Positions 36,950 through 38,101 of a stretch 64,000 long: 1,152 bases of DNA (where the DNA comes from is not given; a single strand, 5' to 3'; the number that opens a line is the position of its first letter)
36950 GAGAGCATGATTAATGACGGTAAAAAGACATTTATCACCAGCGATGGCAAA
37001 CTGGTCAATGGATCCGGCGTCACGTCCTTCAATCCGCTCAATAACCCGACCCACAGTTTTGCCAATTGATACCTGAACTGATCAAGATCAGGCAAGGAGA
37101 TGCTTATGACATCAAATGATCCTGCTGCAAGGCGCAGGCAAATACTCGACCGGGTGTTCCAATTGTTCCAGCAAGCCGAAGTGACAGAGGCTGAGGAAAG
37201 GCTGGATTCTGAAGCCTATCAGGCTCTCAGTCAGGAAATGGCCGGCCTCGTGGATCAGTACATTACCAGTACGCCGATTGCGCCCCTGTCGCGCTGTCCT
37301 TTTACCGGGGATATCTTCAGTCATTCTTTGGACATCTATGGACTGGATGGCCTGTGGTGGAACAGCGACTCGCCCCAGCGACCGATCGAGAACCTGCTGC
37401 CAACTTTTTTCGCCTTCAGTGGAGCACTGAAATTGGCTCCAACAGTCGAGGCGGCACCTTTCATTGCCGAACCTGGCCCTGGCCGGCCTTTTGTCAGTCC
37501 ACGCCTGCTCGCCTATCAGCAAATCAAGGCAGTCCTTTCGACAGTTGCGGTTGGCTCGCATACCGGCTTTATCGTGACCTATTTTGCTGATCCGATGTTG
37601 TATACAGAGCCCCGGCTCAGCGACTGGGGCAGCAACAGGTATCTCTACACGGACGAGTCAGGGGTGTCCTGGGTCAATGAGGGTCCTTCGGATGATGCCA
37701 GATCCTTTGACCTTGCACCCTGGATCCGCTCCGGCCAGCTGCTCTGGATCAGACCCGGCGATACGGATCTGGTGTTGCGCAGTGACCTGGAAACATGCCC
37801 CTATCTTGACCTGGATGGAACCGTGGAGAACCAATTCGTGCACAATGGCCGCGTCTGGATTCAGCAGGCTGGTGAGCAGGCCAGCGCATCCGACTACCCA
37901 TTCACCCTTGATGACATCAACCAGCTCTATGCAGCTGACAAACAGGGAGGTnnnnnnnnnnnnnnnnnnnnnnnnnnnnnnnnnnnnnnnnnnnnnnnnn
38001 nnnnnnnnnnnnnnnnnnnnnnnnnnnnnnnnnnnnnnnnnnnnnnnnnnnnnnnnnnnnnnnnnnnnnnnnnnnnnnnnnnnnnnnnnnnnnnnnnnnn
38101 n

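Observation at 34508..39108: Uncharacterised three-gene cassette: a 7-TM-anchored protein ending in an EF/CyaA/ExoY-like nucleotidyl-cyclase toxin domain, followed by two unknown proteins with no N-terminal hydrophobic segment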

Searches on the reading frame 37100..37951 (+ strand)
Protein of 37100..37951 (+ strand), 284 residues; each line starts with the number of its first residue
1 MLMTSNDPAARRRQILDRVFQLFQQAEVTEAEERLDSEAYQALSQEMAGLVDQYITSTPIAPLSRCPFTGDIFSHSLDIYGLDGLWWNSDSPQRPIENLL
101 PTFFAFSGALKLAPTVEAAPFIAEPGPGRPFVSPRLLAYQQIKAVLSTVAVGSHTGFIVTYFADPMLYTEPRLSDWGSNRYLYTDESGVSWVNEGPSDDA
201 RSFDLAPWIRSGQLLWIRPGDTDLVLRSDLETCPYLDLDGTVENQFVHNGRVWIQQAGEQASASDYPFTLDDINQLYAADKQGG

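Call 3: search_protein_families(library=pfam, proteins=[window:37100-37951:+], max_evalue=1)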
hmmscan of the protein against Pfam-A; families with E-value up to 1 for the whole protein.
window:37100-37951:+ (284 aa): 1 family
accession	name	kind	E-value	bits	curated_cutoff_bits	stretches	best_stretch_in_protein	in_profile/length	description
PF16502.10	DUF5059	-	0.17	11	25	1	9-52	544-587/619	Domain of unknown function (DUF5059)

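Call 4: search_protein_families(library=ncbifam, proteins=[window:37100-37951:+], max_evalue=1)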
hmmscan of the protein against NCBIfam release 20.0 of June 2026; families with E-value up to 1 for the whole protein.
window:37100-37951:+ (284 aa): 0 families

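Call 5: search_protein_families(library=padloc, proteins=[window:37100-37951:+], max_evalue=1)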
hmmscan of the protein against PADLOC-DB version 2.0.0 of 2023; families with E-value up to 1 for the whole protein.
window:37100-37951:+ (284 aa): 0 families

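Call 7: search_solved_structures(query=window:37100-37951:+, max_evalue=10)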
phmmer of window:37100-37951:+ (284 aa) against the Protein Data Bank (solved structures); distinct sequences matched with E-value up to 10: 0.

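Call 17: find_homologous_proteins(query=window:37100-37951:+)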
Query window:37100-37951:+ (284 aa): 70 proteins with E <= 0.001 among 1757 candidates.
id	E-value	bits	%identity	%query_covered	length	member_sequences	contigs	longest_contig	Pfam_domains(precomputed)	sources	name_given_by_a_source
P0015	6.6e-189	644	100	99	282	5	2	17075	PF28040.1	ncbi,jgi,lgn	jgi:hypothetical protein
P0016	7.0e-157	539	82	99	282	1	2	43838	PF28040.1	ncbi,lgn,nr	ncbi:MAG: hypothetical protein EOM08_04045 [Clostridia bacterium]|nr:hypothetical protein [Clostridi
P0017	1.1e-154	532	81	99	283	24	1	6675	PF28040.1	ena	-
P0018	1.6e-154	532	82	99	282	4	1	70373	PF28040.1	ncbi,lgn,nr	ncbi:MAG: hypothetical protein PHQ83_00580 [Eubacteriales bacterium]|nr:hypothetical protein [Eubact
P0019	1.1e-133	463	71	99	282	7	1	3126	PF28040.1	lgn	-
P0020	1.3e-122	427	65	99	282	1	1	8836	PF28040.1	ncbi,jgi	jgi:hypothetical protein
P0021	1.0e-107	378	61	99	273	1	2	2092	PF28040.1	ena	-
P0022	2.0e-105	370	61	96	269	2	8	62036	PF28040.1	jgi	jgi:hypothetical protein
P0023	7.8e-70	254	43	92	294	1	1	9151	PF28040.1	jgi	-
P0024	2.8e-69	252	45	89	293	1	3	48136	PF28040.1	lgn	-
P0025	1.6e-67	246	46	87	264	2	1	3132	PF28040.1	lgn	-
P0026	3.4e-67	245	45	88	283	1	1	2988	PF28040.1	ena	-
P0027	7.5e-67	244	45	85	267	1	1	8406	PF28040.1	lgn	-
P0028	1.0e-64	237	44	88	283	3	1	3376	PF28040.1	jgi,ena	-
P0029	1.9e-64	236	49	78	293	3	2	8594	PF28040.1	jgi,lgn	jgi:hypothetical protein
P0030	6.1e-64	234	44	90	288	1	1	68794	PF28040.1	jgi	jgi:hypothetical protein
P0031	1.0e-63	234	46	86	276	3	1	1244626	PF28040.1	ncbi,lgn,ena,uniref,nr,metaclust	ncbi:hypothetical protein [Desulfitibacter alkalitolerans]|uniref:hypothetical protein n=1 Tax=Desul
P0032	1.5e-63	233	48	81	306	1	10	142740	PF28040.1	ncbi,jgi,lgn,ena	jgi:hypothetical protein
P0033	7.1e-63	231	46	80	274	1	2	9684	PF28040.1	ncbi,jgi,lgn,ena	-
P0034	7.5e-63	231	47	86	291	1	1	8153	PF28040.1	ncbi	-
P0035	4.4e-62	228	45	80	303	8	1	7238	PF28040.1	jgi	-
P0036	3.2e-61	225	45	81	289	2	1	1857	PF28040.1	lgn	-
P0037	3.4e-61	225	45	77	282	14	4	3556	PF28040.1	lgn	-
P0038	3.4e-61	225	40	97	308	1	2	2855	PF28040.1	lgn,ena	-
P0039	3.8e-61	225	44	89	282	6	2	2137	PF28040.1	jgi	jgi:hypothetical protein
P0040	4.9e-61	225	49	74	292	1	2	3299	PF28040.1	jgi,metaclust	metaclust:\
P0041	6.4e-61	224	50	73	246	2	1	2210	PF28040.1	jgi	jgi:hypothetical protein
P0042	7.3e-61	224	44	78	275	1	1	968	PF28040.1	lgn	-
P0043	2.4e-60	222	42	86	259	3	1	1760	PF28040.1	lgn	-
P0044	2.8e-60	222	43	87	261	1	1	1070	PF28040.1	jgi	jgi:hypothetical protein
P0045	3.5e-60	222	42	88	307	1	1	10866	PF28040.1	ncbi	-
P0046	2.5e-59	219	42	88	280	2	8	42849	PF28040.1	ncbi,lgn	-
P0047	4.7e-59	218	45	78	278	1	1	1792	PF28040.1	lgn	-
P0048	1.8e-58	216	44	77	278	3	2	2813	PF28040.1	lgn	-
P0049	2.4e-58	216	46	75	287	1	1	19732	PF28040.1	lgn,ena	-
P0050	1.9e-57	213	45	75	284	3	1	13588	PF28040.1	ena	-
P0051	3.0e-57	212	43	90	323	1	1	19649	PF13240.12,PF28040.1,PF12773.14,PF13248.12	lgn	-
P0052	4.4e-57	212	39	86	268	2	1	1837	PF28040.1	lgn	-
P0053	8.3e-57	211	39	86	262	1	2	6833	PF28040.1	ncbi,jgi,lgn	jgi:hypothetical protein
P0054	1.0e-56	211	43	83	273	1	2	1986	PF28040.1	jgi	jgi:hypothetical protein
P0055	1.8e-56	210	41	90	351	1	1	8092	PF28040.1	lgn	-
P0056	2.3e-56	209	48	75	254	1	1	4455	PF28040.1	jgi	jgi:hypothetical protein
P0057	1.3e-55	207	42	86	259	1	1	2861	PF28040.1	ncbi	-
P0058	2.1e-55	206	44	83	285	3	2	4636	PF28040.1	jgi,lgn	jgi:hypothetical protein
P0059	3.7e-55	205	42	86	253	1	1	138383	PF28040.1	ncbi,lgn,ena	-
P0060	9.3e-55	204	42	86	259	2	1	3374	PF28040.1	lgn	-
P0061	1.2e-54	204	43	86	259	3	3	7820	PF28040.1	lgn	-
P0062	3.1e-54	202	42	83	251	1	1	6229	PF28040.1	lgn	-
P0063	3.9e-54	202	43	79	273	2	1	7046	PF28040.1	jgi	jgi:hypothetical protein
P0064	4.0e-54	202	46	75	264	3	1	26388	PF28040.1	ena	-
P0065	6.0e-54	202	41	87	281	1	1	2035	PF28040.1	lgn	-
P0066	9.2e-54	201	42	86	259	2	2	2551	PF28040.1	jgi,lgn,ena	-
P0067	1.2e-53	200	41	85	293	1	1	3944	PF28040.1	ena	-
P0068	2.0e-53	200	44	75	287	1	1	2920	PF28040.1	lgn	-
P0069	6.4e-53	198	39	87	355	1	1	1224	PF13240.12,PF28040.1,PF12773.14,PF13248.12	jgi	-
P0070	9.5e-53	198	45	74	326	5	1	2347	PF28040.1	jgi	-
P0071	2.4e-52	196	44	73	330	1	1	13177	PF28040.1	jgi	jgi:hypothetical protein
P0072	2.9e-52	196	48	70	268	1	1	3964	PF28040.1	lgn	-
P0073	3.4e-52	196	41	86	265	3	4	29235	PF28040.1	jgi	jgi:hypothetical protein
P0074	5.3e-52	195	42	85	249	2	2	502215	PF28040.1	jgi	jgi:hypothetical protein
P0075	2.6e-51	193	44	74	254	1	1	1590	PF28040.1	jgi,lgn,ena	-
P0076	3.6e-50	189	43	74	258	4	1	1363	PF28040.1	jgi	jgi:hypothetical protein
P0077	1.4e-49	187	48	70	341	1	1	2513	PF28040.1,PF15567.12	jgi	jgi:hypothetical protein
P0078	2.9e-48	183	45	65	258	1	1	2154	PF28040.1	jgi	jgi:hypothetical protein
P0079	2.3e-47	180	41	83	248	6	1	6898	PF28040.1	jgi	jgi:hypothetical protein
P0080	3.1e-44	170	40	81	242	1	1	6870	PF28040.1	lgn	-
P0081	4.2e-42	163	46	63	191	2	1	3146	PF28040.1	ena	-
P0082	2.6e-40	157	38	86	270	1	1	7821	PF28040.1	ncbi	-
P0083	1.8e-24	105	27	87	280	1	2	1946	PF28040.1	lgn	-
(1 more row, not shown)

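Call 20: find_encoding_contigs(protein=P0031, flank=8000, max_places=2)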
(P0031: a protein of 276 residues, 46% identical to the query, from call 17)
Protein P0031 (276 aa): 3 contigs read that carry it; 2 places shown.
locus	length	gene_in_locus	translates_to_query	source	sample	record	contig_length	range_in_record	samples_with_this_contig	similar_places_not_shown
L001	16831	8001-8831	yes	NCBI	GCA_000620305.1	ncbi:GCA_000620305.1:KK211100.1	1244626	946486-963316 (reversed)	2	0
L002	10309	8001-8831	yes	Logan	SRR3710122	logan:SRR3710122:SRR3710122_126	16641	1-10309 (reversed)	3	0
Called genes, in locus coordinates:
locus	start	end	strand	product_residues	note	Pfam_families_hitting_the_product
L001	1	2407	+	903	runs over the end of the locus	PF02463:SMC_N (faint), PF00664:ABC_membrane, PF00005:ABC_tran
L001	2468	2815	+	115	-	PF18765:Polbeta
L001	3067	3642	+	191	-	-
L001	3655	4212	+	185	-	-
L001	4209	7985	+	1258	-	-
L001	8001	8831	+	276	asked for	PF28040:DUF8367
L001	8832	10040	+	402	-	-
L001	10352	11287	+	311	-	PF13189:Cytidylate_kin2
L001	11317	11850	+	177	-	PF00156:Pribosyltran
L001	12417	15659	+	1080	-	PF25596:CPSase_L_D1, PF02222:ATP-grasp, PF02786:CPSase_L_D2, PF02787:CPSase_L_D3, PF25596:CPSase_L_D1, PF02222:ATP-grasp, PF02786:CPSase_L_D2, PF02142:MGS, +6 more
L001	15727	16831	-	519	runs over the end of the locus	PF17650:RACo_linker, PF17651:Raco_middle, PF14574:RACo_C_ter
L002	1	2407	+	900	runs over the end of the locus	PF02463:SMC_N (faint), PF00664:ABC_membrane, PF00005:ABC_tran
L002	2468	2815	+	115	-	PF18765:Polbeta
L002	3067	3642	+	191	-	-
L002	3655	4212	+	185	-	-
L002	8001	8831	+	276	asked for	PF28040:DUF8367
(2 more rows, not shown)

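Call 29: find_encoding_contigs(protein=P0032, flank=8000, max_places=1)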
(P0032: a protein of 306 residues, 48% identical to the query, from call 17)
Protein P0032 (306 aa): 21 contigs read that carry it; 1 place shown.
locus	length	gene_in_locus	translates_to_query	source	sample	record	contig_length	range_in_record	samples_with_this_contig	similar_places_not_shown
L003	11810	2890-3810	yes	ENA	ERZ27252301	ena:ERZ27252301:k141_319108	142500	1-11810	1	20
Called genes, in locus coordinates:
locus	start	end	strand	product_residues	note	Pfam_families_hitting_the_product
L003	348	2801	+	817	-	-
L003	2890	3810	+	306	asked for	PF28040:DUF8367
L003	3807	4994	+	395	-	PF13240:Zn_Ribbon_1 (weak), PF24460:DUF7575 (weak), PF24463:DUF7577 (weak)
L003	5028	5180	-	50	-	-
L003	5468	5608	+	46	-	-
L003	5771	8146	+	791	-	PF01547:SBP_bac_1, PF13416:SBP_bac_8, PF13343:SBP_bac_6 (faint), PF01547:SBP_bac_1, PF13416:SBP_bac_8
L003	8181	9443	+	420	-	PF00924:MS_channel_2nd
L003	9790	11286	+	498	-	PF16586:DUF5060, PF13204:Apiosidase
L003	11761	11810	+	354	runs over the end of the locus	PF01628:HrcA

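Call 30: find_encoding_contigs(protein=P0059, flank=8000, max_places=1)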
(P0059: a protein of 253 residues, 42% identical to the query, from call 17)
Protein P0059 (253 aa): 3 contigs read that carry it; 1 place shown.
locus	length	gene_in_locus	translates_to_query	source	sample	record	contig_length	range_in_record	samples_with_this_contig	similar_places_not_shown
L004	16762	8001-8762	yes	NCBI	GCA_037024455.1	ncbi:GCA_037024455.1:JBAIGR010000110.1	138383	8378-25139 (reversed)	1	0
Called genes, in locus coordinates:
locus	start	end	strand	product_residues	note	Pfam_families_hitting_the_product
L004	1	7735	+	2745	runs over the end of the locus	-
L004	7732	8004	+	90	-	-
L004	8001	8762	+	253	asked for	PF28040:DUF8367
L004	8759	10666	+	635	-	-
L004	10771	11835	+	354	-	-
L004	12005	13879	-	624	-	-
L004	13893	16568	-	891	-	PF00128:Alpha-amylase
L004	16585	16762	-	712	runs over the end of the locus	PF02922:CBM_48, PF00128:Alpha-amylase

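Call 31: find_encoding_contigs(protein=P0074, flank=8000, max_places=1)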
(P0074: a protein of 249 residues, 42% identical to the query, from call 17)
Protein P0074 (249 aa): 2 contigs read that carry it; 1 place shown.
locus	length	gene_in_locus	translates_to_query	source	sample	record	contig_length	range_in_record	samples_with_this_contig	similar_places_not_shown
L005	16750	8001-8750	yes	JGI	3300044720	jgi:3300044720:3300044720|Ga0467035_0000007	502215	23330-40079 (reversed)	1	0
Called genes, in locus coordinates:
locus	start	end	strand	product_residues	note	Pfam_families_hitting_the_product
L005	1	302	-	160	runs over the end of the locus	PF02643:DUF192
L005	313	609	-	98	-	-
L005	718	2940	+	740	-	PF13534:Fer4_17 (faint), PF12797:Fer4_2 (faint), PF13183:Fer4_8, PF13187:Fer4_9, PF13237:Fer4_10, PF02754:CCG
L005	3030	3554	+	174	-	-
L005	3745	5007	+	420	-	PF05977:MFS_3, PF07690:MFS_1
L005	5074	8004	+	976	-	-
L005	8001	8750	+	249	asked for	PF28040:DUF8367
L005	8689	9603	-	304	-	-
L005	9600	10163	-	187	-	PF06559:DCD_N, PF22769:DCD, PF22569:DCD_C, PF00692:dUTPase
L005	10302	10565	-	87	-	PF13828:DUF4190 (weak)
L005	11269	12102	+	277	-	-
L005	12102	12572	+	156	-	PF04073:tRNA_edit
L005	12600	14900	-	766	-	-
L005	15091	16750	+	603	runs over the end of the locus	PF02770:Acyl-CoA_dh_M, PF00441:Acyl-CoA_dh_1, PF22924:ACOX_C_alpha1 (weak), PF12806:Acyl-CoA_dh_C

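Call 49: search_solved_structures(query=A6, max_evalue=10)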
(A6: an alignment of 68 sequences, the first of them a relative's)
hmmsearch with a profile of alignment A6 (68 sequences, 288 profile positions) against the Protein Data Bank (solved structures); distinct sequences matched with E-value up to 10: 2.
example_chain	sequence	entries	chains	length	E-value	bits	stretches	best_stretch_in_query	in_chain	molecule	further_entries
3gka_A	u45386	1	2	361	0.25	13.4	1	108-155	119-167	N-ethylmaleimide reductase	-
3tyy_A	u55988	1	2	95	2.1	10.4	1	7-62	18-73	Lamin-B1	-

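Call 52: find_related_loci(query=A6, collection=genome_contigs, flank=10000)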
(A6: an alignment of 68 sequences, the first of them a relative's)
Query A6 (282 aa) in genome_contigs; peptide patterns used: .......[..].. (x = any residue, [..] = any of these).
141 stretches matched a pattern; 132 encode a relative of the query (tblastn E <= 1e-3); the best 80 are kept; 80 distinct loci.
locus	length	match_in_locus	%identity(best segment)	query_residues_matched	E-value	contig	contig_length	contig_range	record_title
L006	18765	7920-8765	82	1-282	1e-160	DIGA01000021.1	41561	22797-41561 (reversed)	MAG TPA_asm: Mageeibacillus sp. UBA5734 UBA5734_contig_10251, whole genome shotgun sequence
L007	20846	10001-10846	82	1-282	8e-159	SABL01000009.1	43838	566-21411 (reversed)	MAG: Clostridia bacterium isolate INTA.CYC.091 contig-100_586, whole genome shotgun sequence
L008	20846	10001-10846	81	1-282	5e-158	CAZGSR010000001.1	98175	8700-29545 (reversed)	MAG TPA_asm: uncultured Mageeibacillus sp. isolate binchicken_co27_475 genome assembly, contig: NODE_318_length_98175_co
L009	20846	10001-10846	82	1-282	2e-157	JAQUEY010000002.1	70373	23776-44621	MAG: Eubacteriales bacterium isolate STCSWMC_189 NODE_633_length_70373_cov_7.100404_ST_CSWMC, whole genome shotgun seque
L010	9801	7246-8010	45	8-256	2e-68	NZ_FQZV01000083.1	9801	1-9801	Geosporobacter subterraneus DSM 17957, whole genome shotgun sequence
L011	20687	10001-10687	47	24-251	6e-67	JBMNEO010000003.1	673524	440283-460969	MAG: Dethiobacteria bacterium isolate SBF912LR0HQ0054 contig_21961, whole genome shotgun sequence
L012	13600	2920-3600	48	23-251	1e-66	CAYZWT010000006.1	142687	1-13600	MAG TPA_asm: uncultured Anaerolineales bacterium isolate SRP241326_co4_134 genome assembly, contig: NODE_168_length_1426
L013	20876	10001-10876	42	10-281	3e-66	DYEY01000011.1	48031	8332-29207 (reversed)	MAG TPA_asm: Dethiobacter sp. isolate Tomsk_2_55_21 Tomsk_k141_7935, whole genome shotgun sequence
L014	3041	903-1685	42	10-251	3e-66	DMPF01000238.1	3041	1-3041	MAG TPA_asm: Bacillota bacterium isolate UBA8154 contig_7430, whole genome shotgun sequence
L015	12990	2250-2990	42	1-251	1e-65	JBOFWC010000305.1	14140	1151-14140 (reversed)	MAG: Proteocatella sp. isolate WFFMC_MAG_562 k139_21507_flag=0_multi=13.3133_len=14140, whole genome shotgun sequence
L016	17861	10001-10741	42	1-251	1e-64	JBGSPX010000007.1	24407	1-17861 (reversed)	MAG: Proteocatella sp. isolate JTS-AC315 k141_2465453, whole genome shotgun sequence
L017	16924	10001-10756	44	6-251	7e-64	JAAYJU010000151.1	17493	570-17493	MAG: Clostridiales bacterium isolate AS10tlH2TH_329 191814_AS10, whole genome shotgun sequence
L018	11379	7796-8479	45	25-251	4e-64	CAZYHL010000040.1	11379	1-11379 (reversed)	MAG TPA_asm: uncultured Syntrophomonadaceae bacterium isolate SRP192927_co6_510 genome assembly, contig: NODE_14340_leng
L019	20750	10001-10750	43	10-263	2e-63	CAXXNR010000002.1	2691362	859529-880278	MAG: Fimbriimonadaceae bacterium isolate 939668e7-54b4-418c-928c-765401946cf0 genome assembly, contig: contig_2, whole g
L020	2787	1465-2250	42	9-251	5e-62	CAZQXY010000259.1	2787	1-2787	MAG TPA_asm: uncultured Desulfovibrionaceae bacterium isolate binchicken_co39_542 genome assembly, contig: NODE_71053_le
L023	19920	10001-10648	43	37-251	4e-58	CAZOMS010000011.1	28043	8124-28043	MAG TPA_asm: uncultured Syntrophomonas sp. isolate SRP192927_co4_275 genome assembly, contig: NODE_2859_length_28043_cov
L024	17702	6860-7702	38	6-281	3e-57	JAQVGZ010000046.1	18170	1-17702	MAG: Desulfotomaculaceae bacterium isolate STE_194 NODE_6955_length_18170_cov_4.169983_Sandtown_E, whole genome shotgun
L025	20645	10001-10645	46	41-257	2e-57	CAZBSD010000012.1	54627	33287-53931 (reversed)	MAG TPA_asm: uncultured Syntrophomonas sp. isolate SRP192927_co4_966 genome assembly, contig: NODE_712_length_54627_cov_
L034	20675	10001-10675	40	23-251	3e-55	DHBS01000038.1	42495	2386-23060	MAG TPA_asm: Syntrophomonas sp. UBA4922 UBA4922_contig_2856, whole genome shotgun sequence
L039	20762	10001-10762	39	6-254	2e-52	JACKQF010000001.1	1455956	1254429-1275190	MAG: Verrucomicrobiaceae bacterium isolate HK-STAS-VERR-13 HK-STAS-VERR-13_1, whole genome shotgun sequence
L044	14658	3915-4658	41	9-250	1e-51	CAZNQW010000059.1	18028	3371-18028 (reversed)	MAG TPA_asm: uncultured Anaerolineaceae bacterium isolate binchicken_co43_366 genome assembly, contig: NODE_5569_length_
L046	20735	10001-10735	38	10-252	3e-51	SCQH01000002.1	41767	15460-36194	MAG: Nitrospirae bacterium isolate DP16D_bin.48 DP16D_bin.48-997, whole genome shotgun sequence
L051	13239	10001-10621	40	44-248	2e-50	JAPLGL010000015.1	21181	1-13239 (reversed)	MAG: Caldiserica bacterium isolate LacPavin_0920_WC70_MAG_58_15 LacPavin_0920_WC70_scaffold_100138, whole genome shotgun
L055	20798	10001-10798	37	10-249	5e-50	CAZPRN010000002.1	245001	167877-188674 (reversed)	MAG TPA_asm: uncultured Candidatus Bathyarchaeia archaeon isolate SRP167671_co1_179 genome assembly, contig: NODE_17_len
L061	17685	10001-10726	40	22-260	8e-48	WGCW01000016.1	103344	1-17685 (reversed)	MAG: Acidobacteria bacterium isolate S145_17 k151_114898, whole genome shotgun sequence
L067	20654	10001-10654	39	34-250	4e-46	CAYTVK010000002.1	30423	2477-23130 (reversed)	MAG TPA_asm: uncultured Candidatus Bathyarchaeia archaeon isolate binchicken_co150_181 genome assembly, contig: NODE_315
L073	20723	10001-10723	35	9-238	5e-44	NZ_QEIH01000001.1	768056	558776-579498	Lutibacter citreus strain 1KV19 contig1, whole genome shotgun sequence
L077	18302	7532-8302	35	4-251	2e-42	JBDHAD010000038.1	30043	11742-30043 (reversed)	MAG: Gemmatimonadota bacterium isolate M3-44_Bin_137 M3-44_Bin_137_scaffold_4655, whole genome shotgun sequence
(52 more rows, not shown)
